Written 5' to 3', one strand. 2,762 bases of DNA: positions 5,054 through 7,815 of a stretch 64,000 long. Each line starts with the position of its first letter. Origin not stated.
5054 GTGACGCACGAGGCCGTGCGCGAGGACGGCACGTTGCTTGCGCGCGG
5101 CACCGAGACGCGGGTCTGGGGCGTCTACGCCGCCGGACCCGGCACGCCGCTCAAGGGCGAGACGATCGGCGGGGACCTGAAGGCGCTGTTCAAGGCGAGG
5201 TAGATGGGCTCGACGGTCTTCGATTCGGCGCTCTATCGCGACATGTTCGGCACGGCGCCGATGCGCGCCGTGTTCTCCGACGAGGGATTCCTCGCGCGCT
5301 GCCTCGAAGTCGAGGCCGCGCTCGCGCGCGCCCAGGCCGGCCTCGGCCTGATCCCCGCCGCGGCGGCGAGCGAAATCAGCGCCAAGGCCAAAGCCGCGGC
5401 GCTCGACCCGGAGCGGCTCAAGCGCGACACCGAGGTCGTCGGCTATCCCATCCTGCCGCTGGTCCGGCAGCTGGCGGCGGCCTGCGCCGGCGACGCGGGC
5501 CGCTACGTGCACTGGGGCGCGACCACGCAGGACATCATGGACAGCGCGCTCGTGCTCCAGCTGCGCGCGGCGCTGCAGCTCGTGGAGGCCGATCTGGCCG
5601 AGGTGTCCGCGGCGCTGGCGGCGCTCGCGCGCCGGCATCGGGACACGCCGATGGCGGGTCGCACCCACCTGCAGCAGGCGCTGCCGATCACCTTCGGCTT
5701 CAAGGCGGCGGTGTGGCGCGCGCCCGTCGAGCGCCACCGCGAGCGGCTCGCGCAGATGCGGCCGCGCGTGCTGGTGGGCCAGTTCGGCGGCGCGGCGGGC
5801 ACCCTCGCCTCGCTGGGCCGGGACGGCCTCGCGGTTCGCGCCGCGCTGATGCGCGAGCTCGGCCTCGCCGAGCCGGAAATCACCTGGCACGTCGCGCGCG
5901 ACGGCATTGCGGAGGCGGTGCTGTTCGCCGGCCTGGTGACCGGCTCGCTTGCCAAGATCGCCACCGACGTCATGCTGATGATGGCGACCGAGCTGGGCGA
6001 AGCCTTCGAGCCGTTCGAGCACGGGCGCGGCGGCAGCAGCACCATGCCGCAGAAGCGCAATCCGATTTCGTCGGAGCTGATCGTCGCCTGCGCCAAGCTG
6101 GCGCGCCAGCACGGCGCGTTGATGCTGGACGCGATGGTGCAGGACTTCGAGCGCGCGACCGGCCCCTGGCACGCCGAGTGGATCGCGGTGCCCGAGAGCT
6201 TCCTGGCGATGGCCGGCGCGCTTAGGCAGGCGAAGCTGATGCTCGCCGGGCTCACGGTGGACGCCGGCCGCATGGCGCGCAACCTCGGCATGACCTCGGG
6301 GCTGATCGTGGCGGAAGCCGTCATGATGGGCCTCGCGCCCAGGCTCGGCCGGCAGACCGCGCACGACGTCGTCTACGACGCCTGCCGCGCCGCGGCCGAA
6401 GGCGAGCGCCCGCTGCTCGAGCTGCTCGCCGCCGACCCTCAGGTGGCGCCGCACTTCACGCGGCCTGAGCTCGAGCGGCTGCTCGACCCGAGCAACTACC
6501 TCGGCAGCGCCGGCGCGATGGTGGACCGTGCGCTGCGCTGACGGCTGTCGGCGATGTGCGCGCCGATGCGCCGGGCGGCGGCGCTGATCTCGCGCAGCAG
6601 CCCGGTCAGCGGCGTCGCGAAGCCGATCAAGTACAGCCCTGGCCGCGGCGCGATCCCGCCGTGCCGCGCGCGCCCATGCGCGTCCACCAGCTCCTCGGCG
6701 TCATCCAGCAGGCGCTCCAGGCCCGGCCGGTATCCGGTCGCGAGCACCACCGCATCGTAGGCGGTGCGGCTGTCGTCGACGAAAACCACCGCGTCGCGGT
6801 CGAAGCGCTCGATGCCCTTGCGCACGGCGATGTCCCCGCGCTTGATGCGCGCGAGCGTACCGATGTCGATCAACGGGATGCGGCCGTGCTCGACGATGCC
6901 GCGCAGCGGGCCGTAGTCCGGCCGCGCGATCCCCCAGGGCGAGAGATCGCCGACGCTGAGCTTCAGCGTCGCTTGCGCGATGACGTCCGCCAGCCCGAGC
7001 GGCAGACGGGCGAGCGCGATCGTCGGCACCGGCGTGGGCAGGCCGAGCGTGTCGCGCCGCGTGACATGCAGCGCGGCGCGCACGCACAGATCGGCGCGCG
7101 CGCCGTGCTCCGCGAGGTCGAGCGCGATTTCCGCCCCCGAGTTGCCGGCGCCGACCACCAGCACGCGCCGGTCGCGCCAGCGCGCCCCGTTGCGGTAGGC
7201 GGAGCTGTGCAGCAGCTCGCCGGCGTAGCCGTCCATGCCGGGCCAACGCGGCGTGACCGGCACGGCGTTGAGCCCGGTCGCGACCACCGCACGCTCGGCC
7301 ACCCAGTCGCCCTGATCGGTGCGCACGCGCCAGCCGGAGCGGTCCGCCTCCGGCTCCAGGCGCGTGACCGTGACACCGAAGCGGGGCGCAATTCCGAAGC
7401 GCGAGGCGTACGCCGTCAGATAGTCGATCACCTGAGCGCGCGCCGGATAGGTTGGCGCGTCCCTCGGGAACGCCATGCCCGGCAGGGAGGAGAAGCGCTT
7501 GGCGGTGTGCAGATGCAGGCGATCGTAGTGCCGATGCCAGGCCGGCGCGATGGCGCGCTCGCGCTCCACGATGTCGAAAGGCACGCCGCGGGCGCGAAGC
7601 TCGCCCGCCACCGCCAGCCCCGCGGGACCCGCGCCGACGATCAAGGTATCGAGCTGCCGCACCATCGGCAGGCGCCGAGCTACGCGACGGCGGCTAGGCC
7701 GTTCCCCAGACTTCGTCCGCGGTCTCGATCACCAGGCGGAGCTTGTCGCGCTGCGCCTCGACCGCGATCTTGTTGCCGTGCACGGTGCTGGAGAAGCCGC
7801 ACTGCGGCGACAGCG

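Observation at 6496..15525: Nine-gene, translationally coupled operon embedding pcaHG among enzymes that do not belong to the beta-ketoadipate pathway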

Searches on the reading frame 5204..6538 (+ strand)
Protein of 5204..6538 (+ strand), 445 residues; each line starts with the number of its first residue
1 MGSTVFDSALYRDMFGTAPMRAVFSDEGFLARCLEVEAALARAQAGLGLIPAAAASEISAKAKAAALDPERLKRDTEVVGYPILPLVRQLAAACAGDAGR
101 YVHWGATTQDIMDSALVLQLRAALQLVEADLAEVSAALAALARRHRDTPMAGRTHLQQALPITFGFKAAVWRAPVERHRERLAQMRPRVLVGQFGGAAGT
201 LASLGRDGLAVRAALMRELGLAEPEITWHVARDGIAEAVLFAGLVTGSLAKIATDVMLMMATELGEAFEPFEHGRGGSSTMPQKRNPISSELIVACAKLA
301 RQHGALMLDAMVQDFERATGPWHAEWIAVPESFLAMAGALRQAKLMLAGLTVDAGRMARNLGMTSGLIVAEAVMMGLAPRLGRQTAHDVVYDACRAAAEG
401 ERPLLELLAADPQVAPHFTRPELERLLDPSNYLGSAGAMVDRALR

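Call 5: search_protein_families(library=pfam, proteins=[window:5204-6538:+])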
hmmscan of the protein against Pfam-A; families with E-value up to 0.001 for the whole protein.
window:5204-6538:+ (445 aa): 2 families
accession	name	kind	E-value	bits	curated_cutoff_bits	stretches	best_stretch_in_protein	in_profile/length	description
PF00206.25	Lyase_1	-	1.9e-49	169.2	27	1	19-295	9-305/312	Lyase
PF10397.14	ADSL_C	-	6.3e-25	87.8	32.7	1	366-443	1-79/79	Adenylosuccinate lyase C-terminus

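Call 6: search_protein_families(library=ncbifam, proteins=[window:5204-6538:+])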
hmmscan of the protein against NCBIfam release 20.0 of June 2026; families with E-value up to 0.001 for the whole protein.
window:5204-6538:+ (445 aa): 18 families
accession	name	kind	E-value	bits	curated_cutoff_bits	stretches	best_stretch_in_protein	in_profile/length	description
NF006554.0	PRK09053.1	equivalog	1e-155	519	595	1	8-444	6-445/453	3-carboxy-cis,cis-muconate cycloisomerase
NF052536.2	CoM_syn_XcbD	exception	3.3e-131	438.1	600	1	4-444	3-443/443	3-sulfopropionylcysteine synthase XcbD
NF006500.1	PRK08937.2-4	subfamily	8.2e-130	433.6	626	1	3-444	2-443/448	adenylosuccinate lyase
TIGR02426.1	protocat_pcaB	equivalog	1.1e-112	376.3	355.75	1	10-350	1-338/338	3-carboxy-cis,cis-muconate cycloisomerase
NF052556.1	NtrsucLyaStm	equivalog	1e-107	360.9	650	1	6-445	13-465/466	nitrosuccinate lyase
TIGR00928.1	purB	equivalog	1.6e-95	320.4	326.2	1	15-442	5-434/436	adenylosuccinate lyase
NF004631.0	PRK05975.1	equivalog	1.1e-77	261.4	371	1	1-348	1-343/352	3-carboxy-cis,cis-muconate cycloisomerase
TIGR00838.1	argH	equivalog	4e-24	85.4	279.5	1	88-307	87-302/455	argininosuccinate lyase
NF006764.0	PRK09285.1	equivalog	6.2e-24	84.2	446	1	94-442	109-454/456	adenylosuccinate lyase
NF008964.0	PRK12308.1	equivalog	1.2e-17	63.6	657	1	92-307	93-304/624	argininosuccinate lyase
NF002563.0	PRK02186.1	subfamily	3.6e-15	55.3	625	1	89-416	497-824/890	argininosuccinate lyase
NF008909.0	PRK12273.1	subfamily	2.8e-13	49.6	510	1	106-393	141-430/474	aspartate ammonia-lyase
NF052535.1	CoM_syn_XcbC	exception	3.7e-12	45.8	575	1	105-406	108-405/495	2-phosphosulfolactate phosphatase XcbC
TIGR00979.1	fumC_II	equivalog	1.8e-09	36.9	664.75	1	129-316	159-354/458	class II fumarate hydratase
NF009089.0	PRK12425.1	equivalog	2.8e-09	36.3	840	1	123-363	154-402/464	class II fumarate hydratase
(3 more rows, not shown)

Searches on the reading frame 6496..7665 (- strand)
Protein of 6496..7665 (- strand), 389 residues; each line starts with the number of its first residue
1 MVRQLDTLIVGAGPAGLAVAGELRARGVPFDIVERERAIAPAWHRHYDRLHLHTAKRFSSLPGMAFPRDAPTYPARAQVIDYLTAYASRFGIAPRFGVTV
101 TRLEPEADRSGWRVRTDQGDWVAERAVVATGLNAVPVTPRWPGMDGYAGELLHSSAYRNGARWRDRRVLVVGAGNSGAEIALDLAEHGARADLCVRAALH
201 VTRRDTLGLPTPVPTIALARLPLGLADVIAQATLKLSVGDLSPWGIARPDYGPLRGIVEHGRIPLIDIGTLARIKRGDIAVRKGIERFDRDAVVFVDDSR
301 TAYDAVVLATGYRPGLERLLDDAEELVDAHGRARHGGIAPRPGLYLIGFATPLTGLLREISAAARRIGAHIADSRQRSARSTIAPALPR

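Call 5: search_protein_families(library=pfam, proteins=[window:6499-7665:-])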
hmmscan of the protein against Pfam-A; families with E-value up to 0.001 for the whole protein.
window:6499-7665:- (389 aa): 13 families
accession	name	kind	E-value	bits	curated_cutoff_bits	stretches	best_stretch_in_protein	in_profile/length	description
PF13738.12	Pyr_redox_3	-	2.4e-28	99.7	30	1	8-198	1-197/305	Pyridine nucleotide-disulphide oxidoreductase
PF00743.25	FMO-like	-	4.9e-21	75.2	22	1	47-313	54-331/532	Flavin-binding monooxygenase-like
PF07992.20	Pyr_redox_2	-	1.5e-17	64.4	26.1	1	6-193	2-170/291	Pyridine nucleotide-disulphide oxidoreductase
PF13434.12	Lys_Orn_oxgnase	-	1.1e-15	58.1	21.3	1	69-194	87-217/339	L-lysine 6-monooxygenase/L-ornithine 5-monooxygenase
PF01266.30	DAO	-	2.9e-10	40.6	27.9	0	77-135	149-207/353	FAD dependent oxidoreductase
PF01494.25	FAD_binding_3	-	5.5e-09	36.1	22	1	5-38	2-35/349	FAD binding domain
PF00070.33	Pyr_redox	-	1.2e-08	35.8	22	0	167-197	1-31/82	Pyridine nucleotide-disulphide oxidoreductase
PF03486.20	HI0933_like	-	1.2e-06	28.6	50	0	6-39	2-35/244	HI0933-like protein Rossmann domain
PF13454.12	NAD_binding_9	-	1.7e-06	28.5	21.8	0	9-51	2-49/155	FAD-NAD(P)-binding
PF13450.12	NAD_binding_8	-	2.8e-06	28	21.9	1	9-40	1-32/68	NAD(P)-binding Rossmann-like domain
PF02558.23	ApbA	-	0.0002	21.4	22.2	0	168-208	1-40/150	Ketopantoate reductase PanE/ApbA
PF01488.26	Shikimate_DH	-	0.00057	20.4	24.3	0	159-190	6-37/138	Shikimate / quinate 5-dehydrogenase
PF01134.28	GIDA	-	0.00084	18.9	22.1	0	168-198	2-29/391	Glucose inhibited division protein A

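Call 6: search_protein_families(library=ncbifam, proteins=[window:6499-7665:-])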
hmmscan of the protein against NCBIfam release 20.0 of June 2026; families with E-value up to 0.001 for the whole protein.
window:6499-7665:- (389 aa): 48 families (the best 25 are shown)
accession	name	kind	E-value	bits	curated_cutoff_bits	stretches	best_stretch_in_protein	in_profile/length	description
NF040505.1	ArsO_flavin_mono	equivalog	2e-51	175.5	425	2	6-188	2-183/346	ArsO family NAD(P)H-dependent flavin-containing monooxygenase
TIGR04046.1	MSMEG_0569_nitr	hypoth_equivalog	2.6e-29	102.4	498.35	1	7-204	3-200/400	MSMEG_0569 family flavin-dependent oxidoreductase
TIGR04018.1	Bthiol_YpdA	hypoth_equivalog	1.2e-19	70.4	339.9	1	6-197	1-184/316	YpdA family putative bacillithiol disulfide reductase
NF058570.1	trimeth_mono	equivalog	5e-18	65.5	675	1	66-191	87-220/443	trimethylamine monooxygenase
NF045818.1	Neo-PentlctneDsynPtlE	equivalog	8.2e-11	40.7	1100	1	71-205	119-266/587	neopentalenolactone/pentalenolactone D synthase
NF004832.0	PRK06184.1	subfamily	1.4e-10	40.6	476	1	3-38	5-40/506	hypothetical protein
NF004780.0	PRK06126.1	subfamily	6.3e-10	37.9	445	1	5-38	9-42/552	hypothetical protein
TIGR03197.1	MnmC_Cterm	equivalog_domain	1.6e-09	37.4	174.2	0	7-40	2-35/400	FAD-dependent 5-carboxymethylaminomethyl-2-thiouridine(34) oxidoreductase MnmC1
NF002480.1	PRK01747.1-1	equivalog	6.2e-09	34.8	540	0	156-196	239-279/645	bifunctional tRNA (5-methylaminomethyl-2-thiouridine)(34)-methyltransferase MnmC2/FAD-dependent 5-carboxymethylaminomethyl-2-thiouridine(34)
NF005313.0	PRK06847.1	subfamily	8.3e-08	31.6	372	0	6-38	6-38/375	hypothetical protein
TIGR00275.1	TIGR00275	subfamily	8.7e-08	31.4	183.8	0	77-140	106-167/401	aminoacetone oxidase family FAD-binding enzyme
NF006593.0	PRK09126.1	equivalog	4.2e-07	29.2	420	1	2-37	2-37/393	5-demethoxyubiquinol-8 5-hydroxylase UbiM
NF003437.0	PRK04965.1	equivalog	1.7e-06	27.3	392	1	108-192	85-168/378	NADH:flavorubredoxin reductase NorW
NF005547.0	PRK07208.1-3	equivalog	2.5e-06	26.5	380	0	6-39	6-39/465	hypothetical protein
TIGR01292.1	TRX_reduct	equivalog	2.5e-06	26.5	343.45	1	6-196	2-172/300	thioredoxin-disulfide reductase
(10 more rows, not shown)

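Call 65: search_solved_structures(query=window:6499-7665:-, max_evalue=1e-10)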
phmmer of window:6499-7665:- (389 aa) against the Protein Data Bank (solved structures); distinct sequences matched with E-value up to 1e-10: 33.
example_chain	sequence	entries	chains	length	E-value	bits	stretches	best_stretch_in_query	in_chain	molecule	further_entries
8z17_A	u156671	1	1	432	4e-36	128.1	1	8-368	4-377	Flavin-dependent monooxygenase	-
8z12_A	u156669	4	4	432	5.3e-36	127.7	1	8-368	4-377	Flavin-dependent monooxygenase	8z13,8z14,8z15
8z16_A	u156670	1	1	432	2e-35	125.8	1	8-368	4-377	Flavin-dependent monooxygenase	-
4usq_A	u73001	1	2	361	1.9e-33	119.2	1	5-185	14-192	PYRIDINE NUCLEOTIDE-DISULFIDE OXIDOREDUCTASE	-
4c5o_A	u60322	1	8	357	6.5e-31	110.9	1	4-184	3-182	FLAVIN MONOOXYGENASE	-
4a9w_A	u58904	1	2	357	7.3e-31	110.8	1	4-184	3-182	MONOOXYGENASE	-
4usr_A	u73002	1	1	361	3.9e-30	108.4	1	5-185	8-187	MONOOXYGENASE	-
8acs_A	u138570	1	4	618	3e-23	85.7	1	3-207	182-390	FAD-dependent oxidoreductase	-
7al4_D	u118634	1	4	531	1.1e-18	70.7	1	9-358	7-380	Ancestral Flavin-containing monooxygenase 1 (mammalian)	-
8odw_A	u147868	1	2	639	3.3e-18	69.1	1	8-313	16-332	Polyketide synthase modules-related protein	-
6sek_A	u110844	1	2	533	1.9e-17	66.6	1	47-360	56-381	Ancestral Flavin-containing monooxygenase 5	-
6se3_D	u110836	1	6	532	1.2e-16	64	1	8-323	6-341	Ancestral Flavin-containing monooxygenase (FMO) 3-6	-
6sem_B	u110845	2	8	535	1.1e-15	60.8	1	47-365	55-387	Ancestral Flavin-containing monooxygenase (FMO) 2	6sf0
4aos_A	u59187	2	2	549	3.1e-14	56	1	5-193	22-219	STEROID MONOOXYGENASE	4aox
4ap1_A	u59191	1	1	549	3.1e-14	56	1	5-193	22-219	STEROID MONOOXYGENASE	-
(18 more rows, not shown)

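Call 66: find_encoding_contigs(protein=window:6496-7665:-, flank=10000, max_places=5)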
Protein window:6496-7665:- (389 aa): 4 contigs read that carry it; 4 places shown.
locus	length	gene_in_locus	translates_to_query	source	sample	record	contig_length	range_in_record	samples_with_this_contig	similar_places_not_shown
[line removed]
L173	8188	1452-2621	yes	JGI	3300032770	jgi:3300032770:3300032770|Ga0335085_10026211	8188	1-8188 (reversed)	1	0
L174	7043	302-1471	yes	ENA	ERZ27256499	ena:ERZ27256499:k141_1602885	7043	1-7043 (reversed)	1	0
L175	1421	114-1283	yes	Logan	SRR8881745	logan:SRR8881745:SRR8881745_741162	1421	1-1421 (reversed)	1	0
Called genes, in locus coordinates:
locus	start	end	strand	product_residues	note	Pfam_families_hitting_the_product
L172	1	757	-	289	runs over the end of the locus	PF02653:BPD_transp_2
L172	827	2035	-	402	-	PF13458:Peripla_BP_6, PF13433:Peripla_BP_5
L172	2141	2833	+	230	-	PF01557:FAA_hydrolase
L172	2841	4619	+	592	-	PF00501:AMP-binding, PF23562:AMP-binding_C_3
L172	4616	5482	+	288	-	PF04909:Amidohydro_2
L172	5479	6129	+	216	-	PF02798:GST_N, PF13417:GST_N_3, PF13409:GST_N_2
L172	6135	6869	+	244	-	PF12391:PCDO_beta_N, PF00775:Dioxygenase_C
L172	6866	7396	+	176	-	PF00775:Dioxygenase_C, PF13620:CarboxypepD_reg (faint)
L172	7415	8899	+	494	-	PF01946:Thi4 (faint), PF00890:FAD_binding_2 (weak), PF01134:GIDA (weak), PF01266:DAO (weak), PF12831:FAD_oxidored, PF13450:NAD_binding_8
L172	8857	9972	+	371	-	PF01717:Meth_synt_2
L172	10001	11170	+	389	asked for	PF00070:Pyr_redox (faint), PF01266:DAO (faint), PF01494:FAD_binding_3 (weak), PF03486:HI0933_like (faint), PF07992:Pyr_redox_2, PF13738:Pyr_redox_3, PF00743:FMO-like, PF13434:Lys_Orn_oxgnase, +2 more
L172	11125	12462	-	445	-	PF00206:Lyase_1, PF10397:ADSL_C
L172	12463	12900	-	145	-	PF13279:4HBT_2, PF03061:4HBT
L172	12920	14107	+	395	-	PF01494:FAD_binding_3, PF13450:NAD_binding_8 (faint)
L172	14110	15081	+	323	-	PF13365:Trypsin_2, PF00595:PDZ (faint), PF13180:PDZ_2, PF17820:PDZ_6 (weak)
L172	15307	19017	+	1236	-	PF02574:S-methyl_trans, PF00809:Pterin_bind, PF02607:B12-binding_2, PF02310:B12-binding, PF02965:Met_synt_B12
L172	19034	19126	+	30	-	PF17070:Thx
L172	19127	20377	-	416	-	PF00072:Response_reg, PF14532:Sigma54_activ_2, PF25601:AAA_lid_14, PF02954:HTH_8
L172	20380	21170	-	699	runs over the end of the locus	PF00672:HAMP, PF12860:PAS_7 (faint), PF00512:HisKA, PF02518:HATPase_c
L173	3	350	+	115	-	?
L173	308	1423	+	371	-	PF01717:Meth_synt_2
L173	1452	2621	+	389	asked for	PF00070:Pyr_redox (faint), PF01266:DAO (faint), PF01494:FAD_binding_3 (weak), PF03486:HI0933_like (faint), PF07992:Pyr_redox_2, PF13738:Pyr_redox_3, PF00743:FMO-like, PF13434:Lys_Orn_oxgnase, +2 more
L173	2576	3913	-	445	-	PF00206:Lyase_1, PF10397:ADSL_C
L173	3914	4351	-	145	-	PF13279:4HBT_2, PF03061:4HBT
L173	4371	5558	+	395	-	PF01494:FAD_binding_3, PF13450:NAD_binding_8 (faint)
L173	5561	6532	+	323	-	PF13365:Trypsin_2, PF00595:PDZ (faint), PF13180:PDZ_2, PF17820:PDZ_6 (weak)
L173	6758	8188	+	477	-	?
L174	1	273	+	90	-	?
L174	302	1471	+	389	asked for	PF00070:Pyr_redox (faint), PF01266:DAO (faint), PF01494:FAD_binding_3 (weak), PF03486:HI0933_like (faint), PF07992:Pyr_redox_2, PF13738:Pyr_redox_3, PF00743:FMO-like, PF13434:Lys_Orn_oxgnase, +2 more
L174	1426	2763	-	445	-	PF00206:Lyase_1, PF10397:ADSL_C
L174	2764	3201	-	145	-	PF13279:4HBT_2, PF03061:4HBT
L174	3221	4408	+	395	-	PF01494:FAD_binding_3, PF13450:NAD_binding_8 (faint)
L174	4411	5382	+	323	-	PF13365:Trypsin_2, PF00595:PDZ (faint), PF13180:PDZ_2, PF17820:PDZ_6 (weak)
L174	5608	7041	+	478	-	?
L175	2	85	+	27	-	?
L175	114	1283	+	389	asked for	PF00070:Pyr_redox (faint), PF01266:DAO (faint), PF01494:FAD_binding_3 (weak), PF03486:HI0933_like (faint), PF07992:Pyr_redox_2, PF13738:Pyr_redox_3, PF00743:FMO-like, PF13434:Lys_Orn_oxgnase, +2 more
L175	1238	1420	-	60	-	?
